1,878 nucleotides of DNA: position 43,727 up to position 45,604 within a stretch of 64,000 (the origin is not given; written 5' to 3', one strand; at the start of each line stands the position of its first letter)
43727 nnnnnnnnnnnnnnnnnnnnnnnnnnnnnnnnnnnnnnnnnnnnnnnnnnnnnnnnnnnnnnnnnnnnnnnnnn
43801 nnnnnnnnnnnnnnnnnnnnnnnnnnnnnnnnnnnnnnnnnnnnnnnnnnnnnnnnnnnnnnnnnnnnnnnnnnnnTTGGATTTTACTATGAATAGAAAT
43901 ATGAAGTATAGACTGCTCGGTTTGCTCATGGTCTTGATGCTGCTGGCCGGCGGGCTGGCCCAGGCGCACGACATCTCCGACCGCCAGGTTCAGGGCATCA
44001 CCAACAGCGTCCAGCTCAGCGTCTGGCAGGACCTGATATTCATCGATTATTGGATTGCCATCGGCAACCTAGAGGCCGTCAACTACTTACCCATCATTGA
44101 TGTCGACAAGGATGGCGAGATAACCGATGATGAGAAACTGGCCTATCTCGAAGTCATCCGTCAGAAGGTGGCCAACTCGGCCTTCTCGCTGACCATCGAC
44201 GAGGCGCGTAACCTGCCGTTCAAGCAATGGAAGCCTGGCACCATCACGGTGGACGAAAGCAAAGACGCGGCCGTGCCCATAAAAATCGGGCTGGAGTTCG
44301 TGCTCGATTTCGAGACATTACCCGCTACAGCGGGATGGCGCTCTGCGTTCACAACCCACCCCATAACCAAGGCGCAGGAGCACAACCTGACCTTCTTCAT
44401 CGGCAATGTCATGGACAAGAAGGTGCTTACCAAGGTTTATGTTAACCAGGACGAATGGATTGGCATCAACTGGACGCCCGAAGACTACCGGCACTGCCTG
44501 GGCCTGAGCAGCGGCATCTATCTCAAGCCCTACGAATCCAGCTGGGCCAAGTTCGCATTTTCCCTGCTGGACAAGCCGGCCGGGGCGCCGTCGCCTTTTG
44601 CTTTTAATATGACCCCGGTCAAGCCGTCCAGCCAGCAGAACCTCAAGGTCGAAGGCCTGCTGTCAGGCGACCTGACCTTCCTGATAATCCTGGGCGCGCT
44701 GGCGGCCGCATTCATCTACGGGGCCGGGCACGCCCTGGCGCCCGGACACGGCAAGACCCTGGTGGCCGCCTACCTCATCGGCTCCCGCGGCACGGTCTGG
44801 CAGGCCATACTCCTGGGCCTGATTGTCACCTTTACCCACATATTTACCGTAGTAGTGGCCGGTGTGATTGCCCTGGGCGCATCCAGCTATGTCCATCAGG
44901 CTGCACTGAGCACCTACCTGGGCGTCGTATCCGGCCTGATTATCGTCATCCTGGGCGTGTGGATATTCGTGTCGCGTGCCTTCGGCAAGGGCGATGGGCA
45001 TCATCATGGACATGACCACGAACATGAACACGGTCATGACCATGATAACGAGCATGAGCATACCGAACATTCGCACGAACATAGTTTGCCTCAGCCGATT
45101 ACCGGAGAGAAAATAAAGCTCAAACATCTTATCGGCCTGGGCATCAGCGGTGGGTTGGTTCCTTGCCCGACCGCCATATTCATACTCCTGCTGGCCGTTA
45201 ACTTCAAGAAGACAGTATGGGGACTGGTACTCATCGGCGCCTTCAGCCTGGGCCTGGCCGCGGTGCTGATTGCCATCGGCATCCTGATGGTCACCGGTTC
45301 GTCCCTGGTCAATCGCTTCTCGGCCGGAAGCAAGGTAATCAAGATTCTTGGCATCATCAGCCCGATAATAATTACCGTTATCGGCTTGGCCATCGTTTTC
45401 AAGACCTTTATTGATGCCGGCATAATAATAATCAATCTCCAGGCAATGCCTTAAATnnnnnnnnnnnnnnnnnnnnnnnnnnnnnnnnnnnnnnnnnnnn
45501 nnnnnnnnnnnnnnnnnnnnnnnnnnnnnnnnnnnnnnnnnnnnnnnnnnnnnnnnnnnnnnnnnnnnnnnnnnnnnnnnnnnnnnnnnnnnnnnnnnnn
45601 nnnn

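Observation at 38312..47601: Unusual operon: duplicated secreted HEAT proteins, a periplasmic His-tipped protein, a NapH/NosR-like polyferredoxin, an extended NicO/RcnA transporter and a HEAT plus QW-motif alpha-toroid protein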

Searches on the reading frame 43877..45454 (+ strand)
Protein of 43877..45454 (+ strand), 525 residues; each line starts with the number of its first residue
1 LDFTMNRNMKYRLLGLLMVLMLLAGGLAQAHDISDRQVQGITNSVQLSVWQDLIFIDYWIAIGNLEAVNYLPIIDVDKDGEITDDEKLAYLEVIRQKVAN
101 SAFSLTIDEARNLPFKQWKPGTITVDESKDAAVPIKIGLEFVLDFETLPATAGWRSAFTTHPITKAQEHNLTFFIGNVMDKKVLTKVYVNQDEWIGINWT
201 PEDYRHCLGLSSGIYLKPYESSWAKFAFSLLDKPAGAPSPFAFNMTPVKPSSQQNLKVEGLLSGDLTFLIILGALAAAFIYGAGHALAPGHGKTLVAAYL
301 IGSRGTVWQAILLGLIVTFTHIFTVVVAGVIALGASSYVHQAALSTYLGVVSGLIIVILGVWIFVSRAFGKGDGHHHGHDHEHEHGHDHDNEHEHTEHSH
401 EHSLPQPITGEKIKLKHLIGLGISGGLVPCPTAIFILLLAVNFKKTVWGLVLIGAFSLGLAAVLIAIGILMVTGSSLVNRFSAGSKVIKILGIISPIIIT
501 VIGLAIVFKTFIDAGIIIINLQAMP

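Call 4: search_protein_families(library=pfam, proteins=[window:43877-45454:+], max_evalue=0.01)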
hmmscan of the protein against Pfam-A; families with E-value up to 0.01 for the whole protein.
window:43877-45454:+ (525 aa): 2 families
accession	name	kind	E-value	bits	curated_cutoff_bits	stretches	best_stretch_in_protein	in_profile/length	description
PF03824.22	NicO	-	5.1e-16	59.3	27.7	2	273-396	3-132/287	High-affinity nickel-transport protein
PF13386.12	DsbD_2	-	0.00021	21.7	24.9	1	314-491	35-189/199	Cytochrome C biogenesis protein transmembrane region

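Call 5: search_protein_families(library=ncbifam, proteins=[window:43877-45454:+], max_evalue=0.01)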
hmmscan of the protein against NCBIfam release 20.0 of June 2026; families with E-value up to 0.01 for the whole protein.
window:43877-45454:+ (525 aa): 2 families
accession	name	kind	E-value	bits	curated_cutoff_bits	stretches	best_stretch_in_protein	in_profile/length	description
NF007454.0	PRK10019.1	subfamily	5.2e-33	114.5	195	1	276-512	18-279/283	nickel/cobalt efflux transporter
NF033827.1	CDF_efflux_DmeF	equivalog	3.1e-05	23.5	250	1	351-402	120-172/309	CDF family Co(II)/Ni(II) efflux transporter DmeF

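Call 18: find_homologous_proteins(query=window:43877-45454:+, max_evalue=0.00001)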
Query window:43877-45454:+ (525 aa): 4439 proteins with E <= 0.00001 among 8000 candidates; the best 120 are listed.
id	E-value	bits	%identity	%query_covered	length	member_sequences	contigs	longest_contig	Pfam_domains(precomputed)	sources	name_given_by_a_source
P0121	0.0e+0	1153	100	98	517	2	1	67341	PF03824.23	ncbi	ncbi:MAG: sulfite exporter TauE/SafE family protein [Candidatus Brocadiia bacterium]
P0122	4.3e-259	879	73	98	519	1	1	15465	PF03824.23,PF13386.13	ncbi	ncbi:MAG: sulfite exporter TauE/SafE family protein [Planctomycetota bacterium]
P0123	3.3e-247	839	73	98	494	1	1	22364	PF03824.23,PF13386.13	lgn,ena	-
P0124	9.0e-135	469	49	95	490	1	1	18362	PF03824.23,PF13386.13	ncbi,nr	ncbi:MAG: sulfite exporter TauE/SafE family protein [Planctomycetes bacterium]|nr:sulfite exporter T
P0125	5.6e-133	463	43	95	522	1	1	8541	PF03824.23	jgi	jgi:ABC-type nickel/cobalt efflux system permease component RcnA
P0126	3.2e-131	457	47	95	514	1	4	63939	PF03824.23,PF13386.13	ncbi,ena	ncbi:MAG: sulfite exporter TauE/SafE family protein [Planctomycetota bacterium]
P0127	1.6e-129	451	44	94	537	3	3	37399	PF03824.23,PF13386.13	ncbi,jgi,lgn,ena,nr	ncbi:MAG TPA: sulfite exporter TauE/SafE family protein [Planctomycetota bacterium]|nr:sulfite expor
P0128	1.4e-128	448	46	94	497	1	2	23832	PF03824.23,PF13386.13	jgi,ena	-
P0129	1.5e-128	448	45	98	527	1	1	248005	PF03824.23,PF13386.13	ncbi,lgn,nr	ncbi:MAG: sulfite exporter TauE/SafE family protein [Planctomycetes bacterium]|nr:sulfite exporter T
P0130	1.8e-128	448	43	95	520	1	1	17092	PF03824.23,PF13386.13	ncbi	ncbi:MAG: sulfite exporter TauE/SafE family protein [Planctomycetota bacterium]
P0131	3.8e-125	437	45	98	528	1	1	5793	PF03824.23,PF13386.13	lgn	-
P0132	1.0e-123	432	45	94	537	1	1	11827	PF03824.23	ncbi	ncbi:MAG: hypothetical protein AB1599_06880 [Planctomycetota bacterium]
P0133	1.1e-122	429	44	97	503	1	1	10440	PF03824.23,PF13386.13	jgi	jgi:ABC-type nickel/cobalt efflux system permease component RcnA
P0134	1.3e-121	425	41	98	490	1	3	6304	PF03824.23,PF13386.13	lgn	-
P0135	3.3e-119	417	44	91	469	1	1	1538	PF03824.23,PF13386.13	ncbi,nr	ncbi:MAG: sulfite exporter TauE/SafE family protein, partial [Planctomycetota bacterium]|nr:sulfite 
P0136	5.1e-118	413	42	95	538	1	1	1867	PF03824.23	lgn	-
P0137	1.7e-99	352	38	98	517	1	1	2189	PF03824.23,PF13386.13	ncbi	-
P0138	1.2e-95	339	33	96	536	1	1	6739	PF03824.23,PF13386.13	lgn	-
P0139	2.8e-94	335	35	96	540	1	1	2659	PF03824.23,PF13386.13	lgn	-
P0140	5.0e-83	298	37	93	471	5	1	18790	PF03824.23,PF13386.13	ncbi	-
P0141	2.2e-80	289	36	92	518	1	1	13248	PF03824.23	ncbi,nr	ncbi:MAG: hypothetical protein HY811_04665 [Planctomycetes bacterium]|nr:hypothetical protein [Planc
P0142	8.8e-77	277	49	19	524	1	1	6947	PF03824.23,PF13386.13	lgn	-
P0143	1.3e-70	257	34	94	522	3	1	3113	PF03824.23,PF02535.29,PF13386.13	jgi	-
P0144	3.4e-68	249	53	17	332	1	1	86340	PF03824.23,PF13386.13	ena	-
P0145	4.1e-68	249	57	17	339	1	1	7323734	PF03824.23,PF13386.13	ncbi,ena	-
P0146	6.0e-68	248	57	17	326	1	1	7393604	PF03824.23,PF13386.13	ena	-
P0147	8.0e-68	248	33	98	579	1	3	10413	PF03824.23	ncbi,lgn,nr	ncbi:MAG: sulfite exporter TauE/SafE family protein [Planctomycetes bacterium]|nr:sulfite exporter T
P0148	1.1e-67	247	57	17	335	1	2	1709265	PF03824.23,PF13386.13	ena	-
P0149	1.2e-67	247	38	64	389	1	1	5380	PF03824.23,PF13386.13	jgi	-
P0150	1.4e-67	247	50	45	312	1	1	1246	PF03824.23,PF13386.13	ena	-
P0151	2.5e-67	246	50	45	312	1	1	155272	PF03824.23,PF13386.13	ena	-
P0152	3.8e-67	245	46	45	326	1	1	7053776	PF03824.23,PF13386.13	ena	-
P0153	6.3e-67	245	33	73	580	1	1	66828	PF03824.23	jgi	jgi:nickel/cobalt transporter (NicO) family protein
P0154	1.0e-66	244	42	58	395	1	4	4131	PF03824.23,PF13386.13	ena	-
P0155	1.1e-66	244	42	50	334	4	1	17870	PF03824.23,PF13386.13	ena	-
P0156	1.6e-66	243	50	21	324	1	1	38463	PF03824.23,PF13386.13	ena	-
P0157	2.0e-66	243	31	98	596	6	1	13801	PF03824.23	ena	-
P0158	2.5e-66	243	48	44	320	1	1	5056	PF03824.23,PF13386.13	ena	-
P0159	3.4e-66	242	49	44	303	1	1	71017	PF03824.23,PF13386.13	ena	-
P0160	3.6e-66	242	35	98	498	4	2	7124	PF03824.23,PF13386.13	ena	-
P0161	4.8e-66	242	33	98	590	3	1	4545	PF03824.23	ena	-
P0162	6.0e-66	241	46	44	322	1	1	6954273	PF03824.23,PF13386.13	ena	-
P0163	6.6e-66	241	53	17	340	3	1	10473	PF03824.23,PF13386.13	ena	-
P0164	6.7e-66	241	53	17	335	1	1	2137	PF03824.23,PF13386.13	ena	-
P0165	7.0e-66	241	48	44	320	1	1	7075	PF03824.23,PF13386.13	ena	-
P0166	8.0e-66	241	47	50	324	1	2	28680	PF03824.23,PF13386.13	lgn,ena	-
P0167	8.6e-66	241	48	44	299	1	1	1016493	PF03824.23,PF13386.13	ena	-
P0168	1.0e-65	241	35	94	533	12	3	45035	PF03824.23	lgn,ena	-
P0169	1.0e-65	241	31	71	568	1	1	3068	PF03824.23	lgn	-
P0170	1.0e-65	241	51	45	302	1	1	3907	PF03824.23,PF13386.13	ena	-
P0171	1.1e-65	241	47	50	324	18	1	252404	PF03824.23,PF13386.13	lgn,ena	-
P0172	1.1e-65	241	49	44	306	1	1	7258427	PF03824.23,PF13386.13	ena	-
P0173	1.2e-65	240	48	44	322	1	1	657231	PF03824.23,PF13386.13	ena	-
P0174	1.2e-65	240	48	44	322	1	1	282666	PF03824.23,PF13386.13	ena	-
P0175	1.4e-65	240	43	29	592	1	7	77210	PF03824.23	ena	-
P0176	1.8e-65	240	49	44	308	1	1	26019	PF03824.23,PF13386.13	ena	-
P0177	1.8e-65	240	46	44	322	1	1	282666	PF03824.23,PF13386.13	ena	-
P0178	1.9e-65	240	49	44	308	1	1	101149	PF03824.23,PF13386.13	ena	-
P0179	2.3e-65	240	47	45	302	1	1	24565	PF03824.23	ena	-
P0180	2.6e-65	239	49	44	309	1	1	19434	PF03824.23,PF13386.13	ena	-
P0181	2.8e-65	239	30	92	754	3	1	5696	PF03824.23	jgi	jgi:ABC-type nickel/cobalt efflux system permease component RcnA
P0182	4.9e-65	238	48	50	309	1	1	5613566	PF03824.23,PF13386.13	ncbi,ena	-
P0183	5.6e-65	238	50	45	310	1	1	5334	PF03824.23,PF13386.13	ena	-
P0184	6.6e-65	238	50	17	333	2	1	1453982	PF03824.23,PF13386.13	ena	-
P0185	8.4e-65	238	47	44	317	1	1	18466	PF03824.23,PF13386.13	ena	-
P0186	8.4e-65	238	53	17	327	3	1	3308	PF03824.23,PF13386.13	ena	-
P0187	9.6e-65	237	50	44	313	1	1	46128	PF03824.23,PF13386.13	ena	-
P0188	9.6e-65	237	34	94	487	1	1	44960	PF03824.23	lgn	-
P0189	9.9e-65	237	52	17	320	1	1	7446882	PF03824.23,PF13386.13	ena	-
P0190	1.0e-64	237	51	21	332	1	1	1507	PF03824.23,PF02535.29,PF13386.13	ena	-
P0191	1.5e-64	237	49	44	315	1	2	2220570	PF03824.23,PF13386.13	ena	-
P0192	1.6e-64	237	50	44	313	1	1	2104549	PF03824.23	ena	-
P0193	1.7e-64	237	34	88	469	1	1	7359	PF03824.23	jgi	-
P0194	2.4e-64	236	48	50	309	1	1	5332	PF03824.23,PF13386.13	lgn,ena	-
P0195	3.1e-64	236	45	50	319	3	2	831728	PF03824.23,PF13386.13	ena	-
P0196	3.6e-64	236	49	44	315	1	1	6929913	PF03824.23,PF13386.13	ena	-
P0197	4.7e-64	235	46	50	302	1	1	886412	PF03824.23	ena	-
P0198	4.8e-64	235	51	17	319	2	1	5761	PF03824.23,PF13386.13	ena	-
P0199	5.3e-64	235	51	45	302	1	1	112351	PF03824.23,PF13386.13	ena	-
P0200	6.0e-64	235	50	45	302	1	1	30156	PF03824.23,PF13386.13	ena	-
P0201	6.5e-64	235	51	44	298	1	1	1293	PF03824.23,PF13386.13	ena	-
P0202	6.5e-64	235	53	17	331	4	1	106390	PF03824.23,PF13386.13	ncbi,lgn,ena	-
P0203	6.7e-64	235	50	45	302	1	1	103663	PF03824.23,PF13386.13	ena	-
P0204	7.4e-64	235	49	44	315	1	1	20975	PF03824.23,PF13386.13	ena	-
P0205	8.2e-64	234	46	53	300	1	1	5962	PF03824.23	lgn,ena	-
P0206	8.9e-64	234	49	22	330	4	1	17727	PF03824.23,PF13386.13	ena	-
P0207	9.2e-64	234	51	44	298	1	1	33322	PF03824.23,PF13386.13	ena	-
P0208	9.9e-64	234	50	44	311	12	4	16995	PF03824.23,PF13386.13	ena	-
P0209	9.9e-64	234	49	45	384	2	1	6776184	PF03824.23,PF13386.13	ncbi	-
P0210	1.1e-63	234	48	44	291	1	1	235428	PF03824.23,PF13386.13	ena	-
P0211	1.2e-63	234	44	50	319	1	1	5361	PF03824.23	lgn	-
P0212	1.3e-63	234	47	50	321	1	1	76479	PF03824.23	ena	-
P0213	1.5e-63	234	44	50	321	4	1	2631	PF03824.23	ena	-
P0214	1.5e-63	233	47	50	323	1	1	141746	PF03824.23,PF13386.13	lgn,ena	-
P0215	1.5e-63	233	32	94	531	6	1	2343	PF03824.23,PF13386.13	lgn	-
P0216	1.7e-63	233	47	50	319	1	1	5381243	PF03824.23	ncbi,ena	-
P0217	1.7e-63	233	47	50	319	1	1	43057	PF03824.23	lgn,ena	-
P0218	1.9e-63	233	35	94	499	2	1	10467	PF03824.23,PF13386.13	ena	-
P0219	2.1e-63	233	47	50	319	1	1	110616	PF03824.23,PF13386.13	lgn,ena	-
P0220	2.8e-63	233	48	48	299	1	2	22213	PF03824.23,PF13386.13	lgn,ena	-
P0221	3.1e-63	232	49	48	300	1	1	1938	PF03824.23,PF13386.13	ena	-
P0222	3.2e-63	232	48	44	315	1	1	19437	PF03824.23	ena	-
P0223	3.8e-63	232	46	45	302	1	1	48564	PF03824.23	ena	-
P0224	4.5e-63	232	28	64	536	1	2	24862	PF03824.23,PF13386.13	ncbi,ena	-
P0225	5.3e-63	232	48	45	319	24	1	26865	PF03824.23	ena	-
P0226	5.9e-63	232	50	21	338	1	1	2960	PF03824.23,PF13386.13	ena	-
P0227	7.8e-63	231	48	44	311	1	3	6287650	PF03824.23,PF13386.13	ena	-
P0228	1.6e-62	230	45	24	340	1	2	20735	PF03824.23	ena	-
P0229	1.7e-62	230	50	21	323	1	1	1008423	PF03824.23,PF13386.13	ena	-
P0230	1.7e-62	230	46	50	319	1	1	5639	PF03824.23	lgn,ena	-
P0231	1.8e-62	230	33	89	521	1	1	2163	PF03824.23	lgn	-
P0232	2.2e-62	230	47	48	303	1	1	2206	PF03824.23,PF13386.13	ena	-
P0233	2.7e-62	229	44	52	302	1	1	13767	PF03824.23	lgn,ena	-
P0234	5.9e-62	228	47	50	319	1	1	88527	PF03824.23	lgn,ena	-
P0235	6.4e-62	228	45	23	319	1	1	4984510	PF03824.23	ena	-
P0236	6.4e-62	228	45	23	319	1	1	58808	PF03824.23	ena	-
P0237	7.0e-62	228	43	52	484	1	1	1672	PF03824.23,PF13386.13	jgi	-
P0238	7.2e-62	228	44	46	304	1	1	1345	PF03824.23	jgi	jgi:ABC-type nickel/cobalt efflux system permease component RcnA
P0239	7.7e-62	228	44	49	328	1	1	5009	PF03824.23,PF13386.13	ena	-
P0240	8.5e-62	228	45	44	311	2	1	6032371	PF03824.23,PF13386.13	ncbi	-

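Call 40: find_encoding_contigs(protein=P0129, flank=10000, max_places=1)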
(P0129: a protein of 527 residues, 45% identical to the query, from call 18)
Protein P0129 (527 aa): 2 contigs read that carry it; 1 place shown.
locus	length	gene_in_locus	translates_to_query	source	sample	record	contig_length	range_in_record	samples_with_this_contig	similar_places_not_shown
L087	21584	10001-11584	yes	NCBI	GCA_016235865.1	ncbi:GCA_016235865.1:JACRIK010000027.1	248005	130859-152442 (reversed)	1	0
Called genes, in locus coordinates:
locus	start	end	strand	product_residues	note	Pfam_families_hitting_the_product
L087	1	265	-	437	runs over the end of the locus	PF05977:MFS_3, PF07690:MFS_1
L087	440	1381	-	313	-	PF01347:TPR_Vitellogenin (faint), PF03130:HEAT_PBS (faint), PF13646:HEAT_2, PF02985:HEAT (faint), PF00514:Arm (faint), PF13646:HEAT_2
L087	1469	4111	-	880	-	PF00069:Pkinase, PF07714:PK_Tyr_Ser-Thr, PF00515:TPR_1 (faint), PF07719:TPR_2 (faint), PF03781:FGE-sulfatase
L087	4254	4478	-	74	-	-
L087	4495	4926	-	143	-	PF13581:HATPase_c_2, PF02518:HATPase_c (weak)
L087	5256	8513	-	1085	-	PF08448:PAS_4, PF13426:PAS_9, PF01590:GAF, PF13185:GAF_2, PF08447:PAS_3, PF08448:PAS_4, PF13426:PAS_9, PF08447:PAS_3, +15 more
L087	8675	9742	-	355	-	PF22558:REase-ARP (weak)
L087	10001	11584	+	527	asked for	PF03824:NicO, PF13386:DsbD_2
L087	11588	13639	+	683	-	PF13646:HEAT_2 (faint)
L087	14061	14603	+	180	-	PF00011:HSP20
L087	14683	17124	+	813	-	PF02190:LON_substr_bdg, PF00004:AAA, PF07728:AAA_5 (weak), PF22667:Lon_lid, PF05362:Lon_C, PF13541:ChlI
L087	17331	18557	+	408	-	PF13173:AAA_14, PF13635:DUF4143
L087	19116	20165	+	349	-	PF13310:Virulence_RhuM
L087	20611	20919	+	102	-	PF00045:Hemopexin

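Call 41: find_encoding_contigs(protein=P0126, flank=10000, max_places=1)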
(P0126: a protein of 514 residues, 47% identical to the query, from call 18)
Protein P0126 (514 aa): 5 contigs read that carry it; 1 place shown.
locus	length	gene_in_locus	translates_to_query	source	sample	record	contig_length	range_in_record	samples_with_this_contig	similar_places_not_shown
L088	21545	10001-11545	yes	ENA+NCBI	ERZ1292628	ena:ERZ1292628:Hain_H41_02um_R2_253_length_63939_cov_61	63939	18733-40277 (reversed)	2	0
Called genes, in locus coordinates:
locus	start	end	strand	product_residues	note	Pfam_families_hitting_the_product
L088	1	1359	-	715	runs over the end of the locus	PF11832:DUF3352 (weak)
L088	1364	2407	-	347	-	PF10459:Peptidase_S46 (faint), PF00089:Trypsin, PF13365:Trypsin_2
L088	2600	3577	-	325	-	PF03130:HEAT_PBS (faint), PF02985:HEAT (faint), PF13646:HEAT_2, PF00514:Arm (faint), PF13646:HEAT_2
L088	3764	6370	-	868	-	PF00069:Pkinase, PF07714:PK_Tyr_Ser-Thr, PF07719:TPR_2 (faint), PF03781:FGE-sulfatase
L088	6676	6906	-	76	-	-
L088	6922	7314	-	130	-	PF13581:HATPase_c_2, PF02518:HATPase_c (weak)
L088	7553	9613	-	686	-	PF08448:PAS_4, PF13426:PAS_9, PF01590:GAF, PF13185:GAF_2, PF12860:PAS_7, PF13188:PAS_8, PF08447:PAS_3, PF08448:PAS_4, +3 more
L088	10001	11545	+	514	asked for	PF03824:NicO, PF13386:DsbD_2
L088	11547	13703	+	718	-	PF13646:HEAT_2 (faint), PF13243:SQHop_cyclase_C (faint)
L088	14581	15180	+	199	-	PF00011:HSP20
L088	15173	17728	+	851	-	PF02190:LON_substr_bdg, PF00004:AAA, PF07728:AAA_5 (weak), PF22667:Lon_lid, PF05362:Lon_C, PF13541:ChlI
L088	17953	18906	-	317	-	PF00069:Pkinase, PF07714:PK_Tyr_Ser-Thr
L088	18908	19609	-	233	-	-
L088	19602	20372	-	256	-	PF04055:Radical_SAM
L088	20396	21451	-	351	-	PF22560:GMT-wHTH (faint)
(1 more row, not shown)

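Call 42: find_encoding_contigs(protein=P0168, flank=10000, max_places=1)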
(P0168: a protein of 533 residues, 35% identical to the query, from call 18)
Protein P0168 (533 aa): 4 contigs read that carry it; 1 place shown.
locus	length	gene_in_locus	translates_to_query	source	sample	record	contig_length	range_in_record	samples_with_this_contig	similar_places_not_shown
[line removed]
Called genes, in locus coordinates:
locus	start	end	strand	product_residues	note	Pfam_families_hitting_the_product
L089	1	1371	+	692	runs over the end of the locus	PF01546:Peptidase_M20 (faint), PF04389:Peptidase_M28, PF07705:CARDB (weak)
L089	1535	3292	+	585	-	PF19527:DUF6055 (weak)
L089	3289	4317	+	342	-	PF24827:AstE_AspA_cat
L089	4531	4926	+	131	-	PF01402:RHH_1, PF08753:NikR_C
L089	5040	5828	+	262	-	-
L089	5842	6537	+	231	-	PF10670:DUF4198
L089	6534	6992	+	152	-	-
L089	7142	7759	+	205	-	PF01891:CbiM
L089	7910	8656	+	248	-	PF02361:CbiQ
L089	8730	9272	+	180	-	PF02663:FmdE, PF01258:zf-dskA_traR (faint)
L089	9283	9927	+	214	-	PF00005:ABC_tran, PF02463:SMC_N (weak), PF13304:AAA_21 (weak)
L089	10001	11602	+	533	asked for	PF03824:NicO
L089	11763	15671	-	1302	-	PF07494:Reg_prop (faint), PF20067:SSL_N (faint), PF07495:Y_Y_Y (weak), PF07228:SpoIIE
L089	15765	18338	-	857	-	PF08308:PEGA (weak), PF13620:CarboxypepD_reg, PF13715:CarbopepD_reg_2, PF07715:Plug, PF00593:TonB_dep_Rec_b-barrel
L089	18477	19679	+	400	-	PF01208:URO-D (faint)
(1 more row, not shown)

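Call 53: search_protein_families(library=pfam, proteins=[L087:11588-13639:+], max_evalue=0.1)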
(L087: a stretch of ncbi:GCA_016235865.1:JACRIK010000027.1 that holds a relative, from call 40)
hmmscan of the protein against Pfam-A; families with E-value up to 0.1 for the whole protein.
L087:11588-13639:+ (683 aa): 5 families
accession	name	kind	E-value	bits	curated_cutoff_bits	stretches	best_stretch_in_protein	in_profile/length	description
PF13646.12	HEAT_2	-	7e-08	33.1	27.7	1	127-196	9-70/88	HEAT repeats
PF13243.12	SQHop_cyclase_C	-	0.00062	19.3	26.1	1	322-416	84-177/319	Squalene-hopene cyclase C-terminal domain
PF02985.28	HEAT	-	0.0022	18.6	23.5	0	157-182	1-26/31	HEAT repeat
PF12717.13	Cnd1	-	0.083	13.4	26.4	0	143-183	11-48/162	non-SMC mitotic condensation complex subunit 1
PF13513.12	HEAT_EZ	-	0.093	13.7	27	0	154-182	26-54/55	HEAT-like repeat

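Call 77: find_encoding_contigs(protein=P0153, flank=8000, max_places=1)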
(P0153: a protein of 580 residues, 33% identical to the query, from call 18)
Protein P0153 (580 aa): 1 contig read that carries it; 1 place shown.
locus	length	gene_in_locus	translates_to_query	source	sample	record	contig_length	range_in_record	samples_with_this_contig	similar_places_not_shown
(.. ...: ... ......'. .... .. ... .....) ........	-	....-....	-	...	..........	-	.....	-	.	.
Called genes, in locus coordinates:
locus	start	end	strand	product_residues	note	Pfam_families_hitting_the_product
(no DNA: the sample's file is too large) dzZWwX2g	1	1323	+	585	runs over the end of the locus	PF19527:DUF6055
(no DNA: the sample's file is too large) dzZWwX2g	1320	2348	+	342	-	PF24827:AstE_AspA_cat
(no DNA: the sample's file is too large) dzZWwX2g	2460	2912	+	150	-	PF01402:RHH_1 (weak), PF08753:NikR_C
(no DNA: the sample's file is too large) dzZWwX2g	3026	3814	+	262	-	-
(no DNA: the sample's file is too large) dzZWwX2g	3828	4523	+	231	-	PF10670:DUF4198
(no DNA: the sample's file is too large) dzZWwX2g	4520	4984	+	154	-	-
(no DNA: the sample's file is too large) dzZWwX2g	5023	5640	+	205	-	PF01891:CbiM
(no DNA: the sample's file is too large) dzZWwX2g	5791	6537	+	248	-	PF02361:CbiQ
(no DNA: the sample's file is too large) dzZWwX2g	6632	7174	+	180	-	PF02663:FmdE, PF01258:zf-dskA_traR (weak)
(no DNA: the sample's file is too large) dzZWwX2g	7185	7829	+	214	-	PF00005:ABC_tran, PF02463:SMC_N, PF13304:AAA_21 (weak)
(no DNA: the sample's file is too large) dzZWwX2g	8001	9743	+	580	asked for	PF03824:NicO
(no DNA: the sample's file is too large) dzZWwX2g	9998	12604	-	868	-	PF13620:CarboxypepD_reg, PF13715:CarbopepD_reg_2, PF07715:Plug, PF00593:TonB_dep_Rec_b-barrel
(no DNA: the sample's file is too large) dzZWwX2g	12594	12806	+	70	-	-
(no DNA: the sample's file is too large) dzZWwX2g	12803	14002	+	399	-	PF01208:URO-D (faint)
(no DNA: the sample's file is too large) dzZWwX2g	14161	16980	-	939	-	PF06452:CBM9_1, PF01433:Peptidase_M1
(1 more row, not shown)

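Call 78: find_encoding_contigs(protein=P0140, flank=8000, max_places=1)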
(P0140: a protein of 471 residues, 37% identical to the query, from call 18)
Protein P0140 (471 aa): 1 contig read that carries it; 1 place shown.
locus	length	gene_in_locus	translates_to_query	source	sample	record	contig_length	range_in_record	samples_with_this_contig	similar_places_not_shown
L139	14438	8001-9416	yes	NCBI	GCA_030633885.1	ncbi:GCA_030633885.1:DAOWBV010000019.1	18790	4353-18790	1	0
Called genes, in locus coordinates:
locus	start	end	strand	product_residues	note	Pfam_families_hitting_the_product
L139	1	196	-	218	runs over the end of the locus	-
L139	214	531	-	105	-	PF04358:DsrC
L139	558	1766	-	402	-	PF00266:Aminotran_5, PF01041:DegT_DnrJ_EryC1 (weak), PF01053:Cys_Met_Meta_PP, PF00282:Pyridoxal_deC (faint)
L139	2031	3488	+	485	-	PF03313:SDH_alpha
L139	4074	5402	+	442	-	-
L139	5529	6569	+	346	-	PF01297:ZnuA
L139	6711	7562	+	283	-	PF00950:ABC-3, PF01032:FecCD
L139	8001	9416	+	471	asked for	PF03824:NicO, PF13386:DsbD_2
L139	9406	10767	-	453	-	PF01546:Peptidase_M20, PF07687:M20_dimer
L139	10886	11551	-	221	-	PF00730:HhH-GPD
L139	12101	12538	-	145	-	-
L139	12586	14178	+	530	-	PF02985:HEAT (faint), PF03130:HEAT_PBS (faint), PF11838:ERAP1_C (faint), PF12717:Cnd1 (faint), PF13513:HEAT_EZ (faint), PF13646:HEAT_2, PF01347:TPR_Vitellogenin (faint), PF13646:HEAT_2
